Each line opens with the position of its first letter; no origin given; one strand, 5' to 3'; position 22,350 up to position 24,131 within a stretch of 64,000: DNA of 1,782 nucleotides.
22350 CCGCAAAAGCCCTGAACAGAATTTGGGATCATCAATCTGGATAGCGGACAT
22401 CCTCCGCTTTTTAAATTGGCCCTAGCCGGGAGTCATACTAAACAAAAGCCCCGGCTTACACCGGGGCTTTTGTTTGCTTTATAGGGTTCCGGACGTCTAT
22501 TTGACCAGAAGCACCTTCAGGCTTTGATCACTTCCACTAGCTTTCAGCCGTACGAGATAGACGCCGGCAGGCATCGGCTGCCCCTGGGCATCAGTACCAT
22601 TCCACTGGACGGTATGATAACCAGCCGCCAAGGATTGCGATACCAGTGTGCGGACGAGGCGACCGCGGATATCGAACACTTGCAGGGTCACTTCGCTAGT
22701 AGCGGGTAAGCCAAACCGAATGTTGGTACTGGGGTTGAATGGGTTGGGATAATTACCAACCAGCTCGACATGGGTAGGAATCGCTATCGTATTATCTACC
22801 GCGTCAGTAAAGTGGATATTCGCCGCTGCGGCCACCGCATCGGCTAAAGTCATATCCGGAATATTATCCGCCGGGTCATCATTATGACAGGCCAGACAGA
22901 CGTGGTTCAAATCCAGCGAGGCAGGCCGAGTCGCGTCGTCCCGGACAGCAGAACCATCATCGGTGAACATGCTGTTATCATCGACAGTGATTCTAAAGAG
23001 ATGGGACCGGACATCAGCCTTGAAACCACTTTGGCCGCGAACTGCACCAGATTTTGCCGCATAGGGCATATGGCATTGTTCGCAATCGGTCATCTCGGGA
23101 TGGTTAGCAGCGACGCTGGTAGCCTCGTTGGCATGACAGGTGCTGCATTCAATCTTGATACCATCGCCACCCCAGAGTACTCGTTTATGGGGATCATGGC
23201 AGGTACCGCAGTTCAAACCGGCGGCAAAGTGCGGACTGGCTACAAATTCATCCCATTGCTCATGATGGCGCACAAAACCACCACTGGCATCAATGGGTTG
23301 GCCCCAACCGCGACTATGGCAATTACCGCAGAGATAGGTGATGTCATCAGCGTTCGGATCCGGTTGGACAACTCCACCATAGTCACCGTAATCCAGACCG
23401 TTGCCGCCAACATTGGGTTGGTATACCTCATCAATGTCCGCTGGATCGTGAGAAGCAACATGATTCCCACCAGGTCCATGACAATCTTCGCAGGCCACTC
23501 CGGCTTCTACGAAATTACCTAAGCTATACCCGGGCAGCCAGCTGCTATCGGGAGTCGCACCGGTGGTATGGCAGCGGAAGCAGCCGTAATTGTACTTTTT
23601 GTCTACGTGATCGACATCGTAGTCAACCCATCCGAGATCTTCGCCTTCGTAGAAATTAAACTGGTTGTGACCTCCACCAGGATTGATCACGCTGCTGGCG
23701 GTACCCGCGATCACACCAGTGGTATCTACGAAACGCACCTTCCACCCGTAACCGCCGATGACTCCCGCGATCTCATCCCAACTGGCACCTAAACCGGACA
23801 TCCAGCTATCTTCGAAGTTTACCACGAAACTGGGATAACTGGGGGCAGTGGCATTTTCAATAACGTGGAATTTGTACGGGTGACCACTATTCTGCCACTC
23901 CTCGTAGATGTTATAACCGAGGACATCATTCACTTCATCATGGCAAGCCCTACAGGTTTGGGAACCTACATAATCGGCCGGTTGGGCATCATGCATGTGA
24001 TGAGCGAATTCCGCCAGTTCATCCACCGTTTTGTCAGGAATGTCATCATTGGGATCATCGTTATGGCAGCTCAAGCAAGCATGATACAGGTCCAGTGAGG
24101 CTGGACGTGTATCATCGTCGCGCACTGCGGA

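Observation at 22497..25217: Sixteen-heme c-type cytochrome with a type IX secretion sorting tail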

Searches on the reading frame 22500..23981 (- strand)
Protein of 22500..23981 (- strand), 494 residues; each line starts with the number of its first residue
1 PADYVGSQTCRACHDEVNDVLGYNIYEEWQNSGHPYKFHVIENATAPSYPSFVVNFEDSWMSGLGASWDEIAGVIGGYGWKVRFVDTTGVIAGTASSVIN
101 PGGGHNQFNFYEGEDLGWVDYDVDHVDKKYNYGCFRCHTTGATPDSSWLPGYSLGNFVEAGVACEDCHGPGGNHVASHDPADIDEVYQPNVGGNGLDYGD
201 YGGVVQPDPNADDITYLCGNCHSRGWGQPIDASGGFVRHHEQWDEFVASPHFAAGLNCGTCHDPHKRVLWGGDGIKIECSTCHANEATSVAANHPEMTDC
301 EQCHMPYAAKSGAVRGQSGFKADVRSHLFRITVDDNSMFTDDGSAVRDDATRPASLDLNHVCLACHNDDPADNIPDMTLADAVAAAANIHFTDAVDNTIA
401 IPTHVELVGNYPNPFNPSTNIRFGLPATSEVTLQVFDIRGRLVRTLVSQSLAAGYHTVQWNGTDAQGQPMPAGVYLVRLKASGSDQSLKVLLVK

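Call 19: find_related_loci(query=A1, collection=genome_contigs, flank=10000)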
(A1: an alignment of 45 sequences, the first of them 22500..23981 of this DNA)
Query A1 (494 aa) in genome_contigs; peptide patterns used: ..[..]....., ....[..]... (x = any residue, [..] = any of these).
556 stretches matched a pattern; 491 encode a relative of the query (tblastn E <= 1e-3); the best 80 are kept; 79 distinct loci.
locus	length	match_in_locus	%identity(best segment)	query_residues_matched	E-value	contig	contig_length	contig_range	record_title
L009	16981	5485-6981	58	1-494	0e+0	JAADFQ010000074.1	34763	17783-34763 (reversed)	MAG: FCB group bacterium isolate M_MaxBin.049 contig-127_2488, whole genome shotgun sequence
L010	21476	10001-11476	58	4-494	0e+0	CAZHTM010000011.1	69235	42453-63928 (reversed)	MAG TPA_asm: uncultured bacterium isolate binchicken_co172_182 genome assembly, contig: NODE_188_length_69235_cov_30.887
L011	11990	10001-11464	52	4-494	9e-167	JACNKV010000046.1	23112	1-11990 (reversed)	MAG: Candidatus Neomarinimicrobiota bacterium isolate NIOZ-UU68 NIOZ-UU_NODE_2632_length_23112_cov_207.975, whole genome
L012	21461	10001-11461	52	3-494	5e-165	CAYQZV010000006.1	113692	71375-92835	MAG TPA_asm: uncultured bacterium isolate SRP167671_co2_176 genome assembly, contig: NODE_172_length_113692_cov_24.38360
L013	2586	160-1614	52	2-494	4e-176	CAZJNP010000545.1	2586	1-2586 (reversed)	MAG TPA_asm: uncultured Calditrichaceae bacterium isolate binchicken_co172_69 genome assembly, contig: NODE_46728_length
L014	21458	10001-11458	50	2-494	2e-164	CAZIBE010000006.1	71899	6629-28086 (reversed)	MAG TPA_asm: uncultured Calditrichaceae bacterium isolate binchicken_co64_112 genome assembly, contig: NODE_172_length_7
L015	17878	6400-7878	50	3-494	9e-163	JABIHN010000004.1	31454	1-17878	MAG: Candidatus Neomarinimicrobiota bacterium isolate SI053_bin69 k141_14303, whole genome shotgun sequence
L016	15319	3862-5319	50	2-494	9e-163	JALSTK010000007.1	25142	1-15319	MAG: Calditrichia bacterium isolate 356-308_metabat2_scaf2bin.103 356-308_scaffold_1092_c1, whole genome shotgun sequenc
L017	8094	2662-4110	50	4-494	5e-162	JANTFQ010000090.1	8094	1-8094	MAG: Calditrichaceae bacterium isolate bin100120 c_000000010390, whole genome shotgun sequence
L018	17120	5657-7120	54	4-494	2e-161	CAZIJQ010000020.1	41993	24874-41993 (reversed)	MAG TPA_asm: uncultured bacterium isolate SRP200020_co6_38 genome assembly, contig: NODE_491_length_41993_cov_53.673303,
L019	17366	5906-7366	52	3-494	2e-161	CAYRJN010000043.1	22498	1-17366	MAG TPA_asm: uncultured Calditrichaceae bacterium isolate SRP163575_co1_350 genome assembly, contig: NODE_4721_length_22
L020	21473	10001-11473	49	3-494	1e-157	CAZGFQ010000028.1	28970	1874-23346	MAG TPA_asm: uncultured bacterium isolate SRP200020_co2_109 genome assembly, contig: NODE_1863_length_28970_cov_179.8520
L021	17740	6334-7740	49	4-488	3e-157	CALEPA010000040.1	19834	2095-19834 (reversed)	MAG TPA_asm: uncultured Candidatus Marinimicrobia bacterium isolate DRR093005_bin.25_CONCOCT_v1.1_MAG genome assembly, c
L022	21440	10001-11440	53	4-494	2e-156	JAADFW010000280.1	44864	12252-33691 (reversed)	MAG: Chlorobiota bacterium isolate M_MaxBin.088 contig-127_907, whole genome shotgun sequence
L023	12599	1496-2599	63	4-390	2e-156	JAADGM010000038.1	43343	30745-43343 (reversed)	MAG: FCB group bacterium isolate M_MetaBat.118 contig-127_886, whole genome shotgun sequence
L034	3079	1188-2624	49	4-494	1e-159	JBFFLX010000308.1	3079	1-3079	MAG: Bacteroidales bacterium isolate Mix_mud18.2022.04.30 k141_464591_length_3079_cov_12.0000, whole genome shotgun sequ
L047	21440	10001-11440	49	4-494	2e-146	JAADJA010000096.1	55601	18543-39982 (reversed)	MAG: Chlorobiota bacterium isolate M_MetaBat.92 contig-127_786, whole genome shotgun sequence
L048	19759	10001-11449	50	3-494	4e-146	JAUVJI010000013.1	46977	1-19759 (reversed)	MAG: Bacteroidales bacterium isolate CSMAG_450 CSMAG_450_k127_4809083_length_46977_cov_19.0085, whole genome shotgun seq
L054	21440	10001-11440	48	4-494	2e-143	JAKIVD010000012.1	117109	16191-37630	MAG: Bacteroidales bacterium isolate D100SM.bin.7 NODE_49_length_117109_cov_6.594866, whole genome shotgun sequence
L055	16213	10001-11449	45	3-493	4e-143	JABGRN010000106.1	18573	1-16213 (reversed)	MAG: Prolixibacteraceae bacterium isolate co234_bin80 NODE_5513_length_18573_cov_15.968949, whole genome shotgun sequenc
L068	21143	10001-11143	51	4-390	2e-130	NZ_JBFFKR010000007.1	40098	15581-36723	MAG: Ancylomarina sp. isolate Mix_mud18.2022.04.105 k141_160896_length_40098_cov_37.5275, whole genome shotgun sequence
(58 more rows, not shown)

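Call 36: predict_structure(alignment_id=A1)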
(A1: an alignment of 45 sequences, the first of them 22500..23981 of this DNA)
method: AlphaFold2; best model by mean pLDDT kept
length: 494 residues; sequences in the alignment: 45
mean_pLDDT: 64.0   pTM: 0.45
mean pLDDT of the five models: 64.0, 61.7, 61.5, 57.0, 54.3
residues with pLDDT >= 90: 61; 70-90: 94; 50-70: 219; < 50: 120
segments of 3 or more residues with pLDDT < 50: 1-3, 17-23, 132-144, 154-171, 191-203, 223-228, 234-236, 238-241, 265-272, 308-328, 361-368, 391-398
pLDDT, mean of each block of 10 residues (from residue 1): 50 54 49 51 65 69 83 60 78 88 81 75 78 48 50 45 43 61 56 41 51 54 50 49 58 65 50 58 63 59 49 43 46 64 65 58 45 57 62 42 76 81 90 96 96 88 95 96 93 89
secondary structure, 60 per line:
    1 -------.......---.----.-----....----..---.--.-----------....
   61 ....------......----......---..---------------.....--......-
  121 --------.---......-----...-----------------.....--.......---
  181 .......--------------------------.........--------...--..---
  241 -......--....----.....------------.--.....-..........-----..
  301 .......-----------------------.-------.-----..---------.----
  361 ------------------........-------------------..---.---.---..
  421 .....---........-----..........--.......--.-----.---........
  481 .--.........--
elements in order: H8-14 H29-32 H57-64 E71-76 E81-86 E107-111 E114-119 H133-138 H164-168 H171-177 H181-187 H214-222 E231-233 H242-247 H250-253 H258-261 H279-282 H284-293 H300-307 H379-386 E419-425 E429-436 E442-451 E454-460 E473-481 E484-492

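Call 41: fold_search(model_id=the predicted structure, library=pdb)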
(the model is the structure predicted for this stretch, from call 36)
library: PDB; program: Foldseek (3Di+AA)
matches with E <= 10: 1831; with E <= 0.001: 33
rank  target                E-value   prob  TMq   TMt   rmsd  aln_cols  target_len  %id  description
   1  6za2_A                1.0e-05  1.00  0.16  0.08   2.8       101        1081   21  Crystal structure of dimeric latent PorU from Porphyromonas gingivalis (released 2021-09-29)
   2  6za2_B                1.1e-05  1.00  0.16  0.08   3.3       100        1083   23  Crystal structure of dimeric latent PorU from Porphyromonas gingivalis (released 2021-09-29)
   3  5m11                  1.1e-05  1.00  0.15  0.10   4.8       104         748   19  Structural and functional probing of PorZ, an essential bacterial surface component of the type-IX secretion system of h (released 2016-11-09)
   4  7bhq_B                2.4e-05  1.00  0.14  0.31   7.0        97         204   29  In situ assembled Salmonella FlgD hook cap complex (released 2021-05-05)
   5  3osv_C                4.9e-05  1.00  0.13  0.44   3.9        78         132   28  The crytsal structure of FLGD from P. Aeruginosa (released 2011-05-04)
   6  3osv_D                5.2e-05  1.00  0.14  0.48   3.7        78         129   29  The crytsal structure of FLGD from P. Aeruginosa (released 2011-05-04)
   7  1xf1_A                5.2e-05  1.00  0.14  0.08   3.3        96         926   17  Structure of C5a peptidase- a key virulence factor from Streptococcus (released 2005-11-22)
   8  7bj3                  5.8e-05  1.00  0.13  0.07   3.6        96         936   18  ScpA from Streptococcus pyogenes, S512A active site mutant (released 2021-05-12)
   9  7eha_C                6.9e-05  1.00  0.14  0.38   6.9        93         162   29  Crystal structure of the flagellar hook cap from Salmonella enterica serovar Typhimurium (released 2021-11-24)
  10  3eif                  7.3e-05  1.00  0.14  0.08   3.2        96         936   17  1.9 angstrom crystal structure of the active form of the C5a peptidase from Streptococcus pyogenes (ScpA) (released 2009-02-24)
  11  7yzx_A                8.2e-05  1.00  0.14  0.08   3.2        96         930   17  ScpA from Streptococcus pyogenes, D783A mutant. (released 2022-08-31)
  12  8jmw_A                8.7e-05  1.00  0.14  0.13   5.5        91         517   24  Fibril form of serine peptidase Vpr (released 2023-12-06)
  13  7eha_B                8.7e-05  1.00  0.14  0.36  11.0       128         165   28  Crystal structure of the flagellar hook cap from Salmonella enterica serovar Typhimurium (released 2021-11-24)
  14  5vi0_A                9.2e-05  1.00  0.14  0.19   5.0       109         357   19  Pseudomonas fluorescens alkylpurine DNA glycosylase AlkC bound to DNA containing an abasic site analog (released 2017-10-25)
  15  3osv_B                9.7e-05  1.00  0.14  0.47   3.7        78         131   28  The crytsal structure of FLGD from P. Aeruginosa (released 2011-05-04)
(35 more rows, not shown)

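Call 42: search_protein_families(library=pfam, alignment_id=A1, max_evalue=0.001)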
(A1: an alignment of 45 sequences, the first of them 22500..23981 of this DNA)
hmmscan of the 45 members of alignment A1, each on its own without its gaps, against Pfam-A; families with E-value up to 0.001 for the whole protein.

A. member 1, window:22500-23981:- (494 aa): 6 families
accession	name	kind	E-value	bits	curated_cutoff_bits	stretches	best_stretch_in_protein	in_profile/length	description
PF13860.13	FlgD_ig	-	2.4e-14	53.5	27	1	423-483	14-77/79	FlgD Ig-like domain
PF14522.11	Cytochrome_C7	-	2e-11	44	24.8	1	214-283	12-66/67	Cytochrome c7 and related cytochrome c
PF13435.11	Cytochrome_C554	-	2.7e-08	35.1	20.8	1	127-169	44-84/84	Cytochrome c554 and c-prime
PF14537.11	Cytochrom_c3_2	-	2.5e-07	31.5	25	1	276-311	6-40/79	Cytochrome c3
PF18962.6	Por_Secre_tail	-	1.1e-06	29.2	27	1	411-489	2-72/75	Secretion system C-terminal sorting domain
PF09699.15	Paired_CXXCH_1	-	8.3e-05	22.6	20.6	0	253-287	5-40/41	Doubled CXXCH motif (Paired_CXXCH_1)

B. families by the number of members that match (of 45 scanned): 11 families
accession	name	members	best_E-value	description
PF14522.11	Cytochrome_C7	45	6e-14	Cytochrome c7 and related cytochrome c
PF18962.6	Por_Secre_tail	45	2.1e-13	Secretion system C-terminal sorting domain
PF13435.11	Cytochrome_C554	45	1.1e-11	Cytochrome c554 and c-prime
PF14537.11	Cytochrom_c3_2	45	1.7e-10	Cytochrome c3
PF09699.15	Paired_CXXCH_1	45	7.9e-10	Doubled CXXCH motif (Paired_CXXCH_1)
PF13860.13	FlgD_ig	37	2.4e-14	FlgD Ig-like domain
PF22113.1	Mtrc-MtrF_II-IV_dom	34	9e-13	Outer membrane cytochrome MtrC/MtrF-like, domains II/IV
PF13585.12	CHU_C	27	6.6e-08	CHU_C Type IX secretion signal domain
PF03264.19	Cytochrom_NNT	24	5e-09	NapC/NirT cytochrome c family, N-terminal region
PF02085.21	Cytochrom_CIII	7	2.1e-05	Class III cytochrome C family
PF22678.1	Cytochrom_c_NrfB-like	1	0.00086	Cytochrome c-type protein NrfB-like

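Call 43: search_protein_families(library=ncbifam, alignment_id=A1, max_evalue=0.001)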
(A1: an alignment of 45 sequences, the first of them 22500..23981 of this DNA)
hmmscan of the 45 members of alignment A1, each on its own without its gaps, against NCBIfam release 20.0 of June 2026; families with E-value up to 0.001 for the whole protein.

A. member 1, window:22500-23981:- (494 aa): 13 families
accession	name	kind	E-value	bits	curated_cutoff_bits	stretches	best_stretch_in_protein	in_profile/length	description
NF033707.1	T9SS_sortase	equivalog_domain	3.2e-11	41.7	420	1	404-485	995-1081/1095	type IX secretion system sortase PorU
NF005176.1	PRK06655.1-1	equivalog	1.3e-10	41.5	230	1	426-491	94-161/197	flagellar hook assembly protein FlgD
TIGR04183.1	Por_Secre_tail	domain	2.3e-09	37.1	23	1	411-491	2-70/72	T9SS type A sorting domain-containing protein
NF041198.1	UshA_like_PCGU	equivalog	2.8e-09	36.1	275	1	127-180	438-491/519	UshA-like (seleno)protein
NF052323.1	T9SSA_dep_M6i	equivalog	5.5e-09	34.5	600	1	408-489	958-1034/1043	T9SS-dependent M6-like inactivated metalloprotease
NF009276.0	PRK12633.1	equivalog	9.7e-09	35.3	383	1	428-486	128-186/234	flagellar basal body rod modification protein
NF041028.1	decahem_GSU2203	exception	1.7e-06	27.5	325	0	134-183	39-89/317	GSU2203 family decaheme c-type cytochrome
NF009277.0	PRK12634.1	equivalog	2e-06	28.1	333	1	427-478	120-171/221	flagellar basal body rod modification protein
NF038113.1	T9SSA_dep_M36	equivalog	5.9e-06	24.7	885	1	400-491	790-867/869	T9SS-dependent M36 family metallopeptidase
TIGR03508.1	decahem_SO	subfamily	8.4e-06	25.4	192.2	0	134-180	5-53/258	DmsE family decaheme c-type cytochrome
NF009453.0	PRK12813.1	equivalog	1.3e-05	24.8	264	1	433-489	128-181/223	flagellar basal body rod modification protein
NF052228.1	T9SS_PorZ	equivalog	1.3e-05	23.9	260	1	407-482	672-743/757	type IX secretion system anionic LPS delivery protein PorZ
NF009452.0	PRK12812.1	equivalog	2.7e-05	23.6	258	1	430-480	153-205/289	flagellar basal body rod modification protein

B. families by the number of members that match (of 45 scanned): 26 families (the first 25 are shown)
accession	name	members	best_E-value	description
NF041198.1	UshA_like_PCGU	45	9.6e-17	UshA-like (seleno)protein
TIGR04183.1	Por_Secre_tail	45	1e-14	T9SS type A sorting domain-containing protein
NF038113.1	T9SSA_dep_M36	44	5.9e-12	T9SS-dependent M36 family metallopeptidase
NF041028.1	decahem_GSU2203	44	3.4e-11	GSU2203 family decaheme c-type cytochrome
NF052323.1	T9SSA_dep_M6i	42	5.5e-09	T9SS-dependent M6-like inactivated metalloprotease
TIGR03508.1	decahem_SO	42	4.9e-08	DmsE family decaheme c-type cytochrome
NF033707.1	T9SS_sortase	35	2.6e-11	type IX secretion system sortase PorU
NF005176.1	PRK06655.1-1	34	1.3e-10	flagellar hook assembly protein FlgD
TIGR03153.1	cytochr_NrfH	29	8.6e-08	cytochrome c nitrite reductase small subunit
NF043010.1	Cyt554_Nsmonas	24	7.4e-07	cytochrome c-550 CycA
NF009276.0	PRK12633.1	18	5.4e-10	flagellar basal body rod modification protein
NF052228.1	T9SS_PorZ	17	2.5e-08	type IX secretion system anionic LPS delivery protein PorZ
NF009452.0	PRK12812.1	17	3.8e-07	flagellar basal body rod modification protein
NF047727.1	4hemeCytCCctA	9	7.1e-06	tetraheme c-type cytochrome CctA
NF009277.0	PRK12634.1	7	2e-06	flagellar basal body rod modification protein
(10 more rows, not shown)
